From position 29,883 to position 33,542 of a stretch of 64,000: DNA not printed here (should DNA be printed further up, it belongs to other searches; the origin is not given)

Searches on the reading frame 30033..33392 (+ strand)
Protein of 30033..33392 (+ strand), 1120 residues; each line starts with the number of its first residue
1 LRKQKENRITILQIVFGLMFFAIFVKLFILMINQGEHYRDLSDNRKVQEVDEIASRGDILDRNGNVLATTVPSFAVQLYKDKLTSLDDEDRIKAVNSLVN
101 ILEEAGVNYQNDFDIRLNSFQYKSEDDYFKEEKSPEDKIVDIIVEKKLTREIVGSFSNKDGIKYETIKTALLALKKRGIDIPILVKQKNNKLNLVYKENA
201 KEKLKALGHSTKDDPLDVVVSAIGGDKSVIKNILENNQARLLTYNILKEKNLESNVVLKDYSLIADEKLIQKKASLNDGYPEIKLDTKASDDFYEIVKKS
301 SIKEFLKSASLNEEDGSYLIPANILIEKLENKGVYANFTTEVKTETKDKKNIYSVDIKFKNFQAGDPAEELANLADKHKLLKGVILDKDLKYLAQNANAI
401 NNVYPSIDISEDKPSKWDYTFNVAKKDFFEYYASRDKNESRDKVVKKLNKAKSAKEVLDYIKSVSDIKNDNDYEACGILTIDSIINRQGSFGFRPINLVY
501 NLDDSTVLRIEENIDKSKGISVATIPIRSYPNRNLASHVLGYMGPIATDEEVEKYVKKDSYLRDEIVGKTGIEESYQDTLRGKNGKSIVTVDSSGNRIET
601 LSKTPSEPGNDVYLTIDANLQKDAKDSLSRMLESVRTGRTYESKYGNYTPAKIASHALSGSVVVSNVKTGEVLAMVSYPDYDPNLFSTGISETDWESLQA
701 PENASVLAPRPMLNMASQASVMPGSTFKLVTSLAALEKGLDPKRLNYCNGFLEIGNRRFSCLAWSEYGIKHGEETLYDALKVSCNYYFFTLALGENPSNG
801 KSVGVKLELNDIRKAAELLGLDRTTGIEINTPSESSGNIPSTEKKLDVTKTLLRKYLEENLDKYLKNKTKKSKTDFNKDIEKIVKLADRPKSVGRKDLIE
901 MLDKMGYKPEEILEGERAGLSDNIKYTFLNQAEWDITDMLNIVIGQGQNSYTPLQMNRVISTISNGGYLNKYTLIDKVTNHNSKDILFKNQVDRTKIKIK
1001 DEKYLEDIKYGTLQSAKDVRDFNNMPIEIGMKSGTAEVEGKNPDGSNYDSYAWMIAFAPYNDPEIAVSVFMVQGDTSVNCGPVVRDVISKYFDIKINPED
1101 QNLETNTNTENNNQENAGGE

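Call 103: search_protein_families(library=pfam, proteins=[window:30033-33392:+], max_evalue=0.0001)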
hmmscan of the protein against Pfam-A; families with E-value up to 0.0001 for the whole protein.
window:30033-33392:+ (1120 aa): 2 families
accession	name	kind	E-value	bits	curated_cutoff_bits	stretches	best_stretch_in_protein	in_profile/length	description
PF00905.27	Transpeptidase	-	9.1e-43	147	22.1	2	660-840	1-144/299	Penicillin binding protein transpeptidase domain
PF03717.20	PBP_dimer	-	3.4e-38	132.3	24.4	2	383-601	7-179/180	Penicillin-binding Protein dimerisation domain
